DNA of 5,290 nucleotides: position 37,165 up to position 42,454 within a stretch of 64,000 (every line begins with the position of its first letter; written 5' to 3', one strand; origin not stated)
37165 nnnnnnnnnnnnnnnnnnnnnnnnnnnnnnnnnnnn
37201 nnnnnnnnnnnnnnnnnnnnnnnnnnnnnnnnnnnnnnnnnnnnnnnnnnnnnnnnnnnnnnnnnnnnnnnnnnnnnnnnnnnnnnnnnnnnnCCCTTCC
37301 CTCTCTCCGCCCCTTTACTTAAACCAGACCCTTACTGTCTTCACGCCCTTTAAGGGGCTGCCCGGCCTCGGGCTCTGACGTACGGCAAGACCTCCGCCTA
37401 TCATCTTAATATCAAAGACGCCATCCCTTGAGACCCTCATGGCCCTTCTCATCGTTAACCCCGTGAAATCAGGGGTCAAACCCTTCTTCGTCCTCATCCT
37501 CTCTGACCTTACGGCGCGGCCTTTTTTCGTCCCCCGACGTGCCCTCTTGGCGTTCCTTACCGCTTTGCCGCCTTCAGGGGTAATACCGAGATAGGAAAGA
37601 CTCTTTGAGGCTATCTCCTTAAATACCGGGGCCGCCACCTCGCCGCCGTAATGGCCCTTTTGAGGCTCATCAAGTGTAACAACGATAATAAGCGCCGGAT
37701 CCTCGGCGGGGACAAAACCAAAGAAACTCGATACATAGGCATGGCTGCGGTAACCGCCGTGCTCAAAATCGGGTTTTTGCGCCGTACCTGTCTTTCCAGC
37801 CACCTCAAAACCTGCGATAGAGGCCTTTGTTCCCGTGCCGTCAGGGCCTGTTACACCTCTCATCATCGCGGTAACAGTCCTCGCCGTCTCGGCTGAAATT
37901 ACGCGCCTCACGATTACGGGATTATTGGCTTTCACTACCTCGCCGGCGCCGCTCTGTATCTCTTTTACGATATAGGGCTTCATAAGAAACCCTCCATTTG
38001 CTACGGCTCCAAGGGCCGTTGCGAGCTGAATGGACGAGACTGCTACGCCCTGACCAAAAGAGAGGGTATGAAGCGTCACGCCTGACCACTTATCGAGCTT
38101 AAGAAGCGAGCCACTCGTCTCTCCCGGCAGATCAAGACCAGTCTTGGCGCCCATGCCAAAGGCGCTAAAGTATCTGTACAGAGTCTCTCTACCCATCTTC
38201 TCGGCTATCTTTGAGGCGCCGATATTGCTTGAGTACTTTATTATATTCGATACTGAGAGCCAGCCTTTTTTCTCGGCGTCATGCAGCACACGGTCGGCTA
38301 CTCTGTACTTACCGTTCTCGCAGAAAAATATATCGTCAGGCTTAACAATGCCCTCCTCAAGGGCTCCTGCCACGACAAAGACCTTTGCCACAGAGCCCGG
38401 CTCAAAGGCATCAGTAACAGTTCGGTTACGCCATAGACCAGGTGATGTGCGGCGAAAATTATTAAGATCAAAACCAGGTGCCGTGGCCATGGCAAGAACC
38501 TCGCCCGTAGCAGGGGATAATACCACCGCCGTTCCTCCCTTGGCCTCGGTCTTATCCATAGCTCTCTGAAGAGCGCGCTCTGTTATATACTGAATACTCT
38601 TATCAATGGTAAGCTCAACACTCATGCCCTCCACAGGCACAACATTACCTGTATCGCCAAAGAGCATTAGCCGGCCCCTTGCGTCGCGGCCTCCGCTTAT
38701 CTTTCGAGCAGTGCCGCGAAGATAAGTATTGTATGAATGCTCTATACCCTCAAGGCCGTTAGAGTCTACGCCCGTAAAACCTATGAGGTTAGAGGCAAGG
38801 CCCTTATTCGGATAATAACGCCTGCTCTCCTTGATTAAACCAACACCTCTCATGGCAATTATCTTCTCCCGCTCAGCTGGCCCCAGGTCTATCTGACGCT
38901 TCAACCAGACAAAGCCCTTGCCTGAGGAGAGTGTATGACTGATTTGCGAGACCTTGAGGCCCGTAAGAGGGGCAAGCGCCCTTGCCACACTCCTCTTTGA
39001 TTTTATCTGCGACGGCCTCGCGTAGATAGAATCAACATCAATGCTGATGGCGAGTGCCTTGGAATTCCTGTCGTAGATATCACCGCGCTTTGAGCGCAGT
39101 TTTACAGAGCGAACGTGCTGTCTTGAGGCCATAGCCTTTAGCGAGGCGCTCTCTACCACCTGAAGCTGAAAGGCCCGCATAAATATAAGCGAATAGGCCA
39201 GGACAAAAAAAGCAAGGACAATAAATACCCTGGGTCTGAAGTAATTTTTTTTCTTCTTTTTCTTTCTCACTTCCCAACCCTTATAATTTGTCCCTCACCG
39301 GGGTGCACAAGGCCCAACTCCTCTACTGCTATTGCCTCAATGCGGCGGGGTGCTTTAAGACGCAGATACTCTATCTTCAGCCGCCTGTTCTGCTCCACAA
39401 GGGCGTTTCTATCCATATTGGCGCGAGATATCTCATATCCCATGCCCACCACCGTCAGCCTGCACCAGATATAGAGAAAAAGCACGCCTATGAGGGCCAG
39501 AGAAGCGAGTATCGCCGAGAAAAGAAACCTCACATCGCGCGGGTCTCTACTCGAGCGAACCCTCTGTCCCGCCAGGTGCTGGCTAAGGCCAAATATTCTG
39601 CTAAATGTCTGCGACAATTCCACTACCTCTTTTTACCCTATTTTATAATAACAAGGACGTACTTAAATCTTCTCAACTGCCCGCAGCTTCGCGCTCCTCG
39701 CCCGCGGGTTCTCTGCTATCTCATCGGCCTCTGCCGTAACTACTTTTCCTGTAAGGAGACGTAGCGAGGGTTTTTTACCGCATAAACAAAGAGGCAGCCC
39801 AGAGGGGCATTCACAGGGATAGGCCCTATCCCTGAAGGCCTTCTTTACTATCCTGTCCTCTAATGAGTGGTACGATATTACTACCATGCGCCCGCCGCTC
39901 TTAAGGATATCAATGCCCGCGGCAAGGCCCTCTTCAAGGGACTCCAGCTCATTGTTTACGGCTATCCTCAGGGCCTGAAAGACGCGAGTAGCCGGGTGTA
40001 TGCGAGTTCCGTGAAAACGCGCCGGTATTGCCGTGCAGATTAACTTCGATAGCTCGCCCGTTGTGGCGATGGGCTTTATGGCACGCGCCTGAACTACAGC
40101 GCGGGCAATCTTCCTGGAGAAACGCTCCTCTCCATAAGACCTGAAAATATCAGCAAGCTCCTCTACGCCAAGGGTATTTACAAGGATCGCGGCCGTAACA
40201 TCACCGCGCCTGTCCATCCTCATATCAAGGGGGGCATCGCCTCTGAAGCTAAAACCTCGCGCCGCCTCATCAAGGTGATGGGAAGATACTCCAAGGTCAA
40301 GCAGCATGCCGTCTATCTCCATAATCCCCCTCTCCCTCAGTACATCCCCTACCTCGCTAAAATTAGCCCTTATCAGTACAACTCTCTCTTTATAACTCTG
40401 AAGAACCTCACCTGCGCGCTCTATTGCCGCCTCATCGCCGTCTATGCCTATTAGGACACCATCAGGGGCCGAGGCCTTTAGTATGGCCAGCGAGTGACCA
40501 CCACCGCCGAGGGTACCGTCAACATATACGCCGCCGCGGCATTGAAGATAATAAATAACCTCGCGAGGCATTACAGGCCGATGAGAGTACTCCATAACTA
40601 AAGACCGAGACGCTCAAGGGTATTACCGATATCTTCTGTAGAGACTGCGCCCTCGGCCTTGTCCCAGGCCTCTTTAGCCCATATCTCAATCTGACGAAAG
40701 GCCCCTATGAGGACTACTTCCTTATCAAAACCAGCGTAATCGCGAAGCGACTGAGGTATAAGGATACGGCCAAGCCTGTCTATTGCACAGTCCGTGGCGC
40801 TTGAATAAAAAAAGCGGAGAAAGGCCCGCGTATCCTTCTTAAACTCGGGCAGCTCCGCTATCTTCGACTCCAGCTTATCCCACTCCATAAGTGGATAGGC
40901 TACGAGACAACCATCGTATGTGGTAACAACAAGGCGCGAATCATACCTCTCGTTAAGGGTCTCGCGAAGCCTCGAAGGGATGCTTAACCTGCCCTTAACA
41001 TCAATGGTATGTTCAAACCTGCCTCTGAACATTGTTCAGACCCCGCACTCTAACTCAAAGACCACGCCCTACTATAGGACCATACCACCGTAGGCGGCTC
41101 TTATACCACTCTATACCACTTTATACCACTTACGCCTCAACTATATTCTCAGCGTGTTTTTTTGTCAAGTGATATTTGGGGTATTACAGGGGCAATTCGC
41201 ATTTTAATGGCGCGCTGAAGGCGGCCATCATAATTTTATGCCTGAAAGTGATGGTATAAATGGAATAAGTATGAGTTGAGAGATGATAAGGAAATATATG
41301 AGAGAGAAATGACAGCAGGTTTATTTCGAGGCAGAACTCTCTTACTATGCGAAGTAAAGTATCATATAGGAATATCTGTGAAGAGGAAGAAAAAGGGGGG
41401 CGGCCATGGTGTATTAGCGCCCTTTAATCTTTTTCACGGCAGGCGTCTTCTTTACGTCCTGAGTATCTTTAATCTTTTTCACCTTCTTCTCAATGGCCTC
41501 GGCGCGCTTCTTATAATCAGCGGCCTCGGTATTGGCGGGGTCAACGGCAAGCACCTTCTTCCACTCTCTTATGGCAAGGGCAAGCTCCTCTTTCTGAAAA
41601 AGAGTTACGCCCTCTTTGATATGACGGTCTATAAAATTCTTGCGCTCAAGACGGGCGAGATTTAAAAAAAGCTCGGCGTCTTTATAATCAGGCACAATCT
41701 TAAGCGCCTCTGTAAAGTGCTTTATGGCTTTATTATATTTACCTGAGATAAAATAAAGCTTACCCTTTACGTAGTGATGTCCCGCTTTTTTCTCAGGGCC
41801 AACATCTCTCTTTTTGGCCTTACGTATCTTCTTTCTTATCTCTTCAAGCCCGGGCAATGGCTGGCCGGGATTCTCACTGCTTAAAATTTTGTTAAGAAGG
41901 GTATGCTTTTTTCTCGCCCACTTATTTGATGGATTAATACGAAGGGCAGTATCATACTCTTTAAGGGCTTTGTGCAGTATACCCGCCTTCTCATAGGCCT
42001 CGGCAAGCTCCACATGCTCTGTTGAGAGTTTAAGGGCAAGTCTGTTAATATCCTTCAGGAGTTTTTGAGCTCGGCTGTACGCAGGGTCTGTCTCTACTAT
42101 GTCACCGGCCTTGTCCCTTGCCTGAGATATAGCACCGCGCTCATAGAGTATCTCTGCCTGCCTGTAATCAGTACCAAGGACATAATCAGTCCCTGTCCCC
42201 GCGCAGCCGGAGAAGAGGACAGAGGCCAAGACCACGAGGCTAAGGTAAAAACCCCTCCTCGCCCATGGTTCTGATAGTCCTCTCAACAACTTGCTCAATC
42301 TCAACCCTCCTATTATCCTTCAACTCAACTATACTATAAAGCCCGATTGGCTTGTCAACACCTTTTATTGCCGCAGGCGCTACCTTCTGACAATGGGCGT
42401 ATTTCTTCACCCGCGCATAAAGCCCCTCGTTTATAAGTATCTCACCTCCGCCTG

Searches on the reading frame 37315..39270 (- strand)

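Call 69: search_protein_families(library=pfam, proteins=[window:37315-39270:-], max_evalue=0.00001)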
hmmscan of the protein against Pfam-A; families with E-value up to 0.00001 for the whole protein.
window:37315-39270:- (651 aa): 2 families
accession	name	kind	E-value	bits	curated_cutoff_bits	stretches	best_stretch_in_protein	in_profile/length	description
PF00905.27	Transpeptidase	-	1.4e-84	284.2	22.1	1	246-554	1-298/299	Penicillin binding protein transpeptidase domain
PF03717.20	PBP_dimer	-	3.6e-15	57.3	24.4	1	59-201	3-175/180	Penicillin-binding Protein dimerisation domain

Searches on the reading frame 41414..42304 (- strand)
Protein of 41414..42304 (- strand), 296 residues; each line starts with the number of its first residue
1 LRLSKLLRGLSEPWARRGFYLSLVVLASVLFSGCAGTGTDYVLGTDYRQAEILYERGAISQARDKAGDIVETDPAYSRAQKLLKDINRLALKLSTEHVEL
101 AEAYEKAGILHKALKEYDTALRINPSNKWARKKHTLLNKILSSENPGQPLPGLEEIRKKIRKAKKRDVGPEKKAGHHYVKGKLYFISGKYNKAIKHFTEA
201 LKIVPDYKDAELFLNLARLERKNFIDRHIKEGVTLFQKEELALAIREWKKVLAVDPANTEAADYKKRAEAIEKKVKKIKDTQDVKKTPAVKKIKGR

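Call 16: search_protein_families(library=pfam, proteins=[window:41414-42304:-], max_evalue=0.01)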
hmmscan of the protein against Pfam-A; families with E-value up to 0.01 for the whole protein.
window:41414-42304:- (296 aa): 19 families
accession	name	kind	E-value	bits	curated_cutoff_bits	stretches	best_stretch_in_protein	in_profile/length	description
PF07719.23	TPR_2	-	1.1e-19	69.2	27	2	177-207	4-34/34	Tetratricopeptide repeat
PF00515.34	TPR_1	-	1.9e-16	59.5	27.8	2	177-207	4-34/34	Tetratricopeptide repeat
PF13414.12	TPR_11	-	1.2e-15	57.4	26.8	1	181-210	1-30/42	TPR repeat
PF13428.12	TPR_14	-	9.2e-11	41.8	23.5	1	97-132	4-39/44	Tetratricopeptide repeat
PF13181.12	TPR_8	-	3e-08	33.6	25.7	1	178-206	5-33/34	Tetratricopeptide repeat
PF14559.12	TPR_19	-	9e-08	32.8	25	1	186-219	3-34/68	Tetratricopeptide repeat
PF13432.12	TPR_16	-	7.5e-07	29.9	32.7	0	179-218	2-39/65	Tetratricopeptide repeat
PF13424.12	TPR_12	-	1e-06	29.3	30.1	1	180-221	9-56/77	Tetratricopeptide repeat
PF25064.1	ARM_TT21_5th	-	1.4e-05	25.9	27.8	1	153-200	51-98/117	TT21 fifth ARM repeats domain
PF13176.12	TPR_7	-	0.00025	21.3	27.9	0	187-210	12-35/36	Tetratricopeptide repeat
PF24575.1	TPR_Slam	-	0.00062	20.6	35.2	0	177-219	50-92/104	Surface lipoprotein assembly modifier, N-terminal TPR repeats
PF17874.7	TPR_MalT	-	0.00089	19.1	45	0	66-128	53-114/336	MalT-like TPR region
PF13174.12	TPR_6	-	0.0012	19.8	26.3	0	47-74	4-31/33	Tetratricopeptide repeat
PF14853.12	Fis1_TPR_C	-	0.0022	18.6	25.3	0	100-131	7-38/53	Fis1 C-terminal tetratricopeptide repeat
PF10602.15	RPN7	-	0.0042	17.2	29.6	0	153-202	16-64/174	26S proteasome subunit RPN7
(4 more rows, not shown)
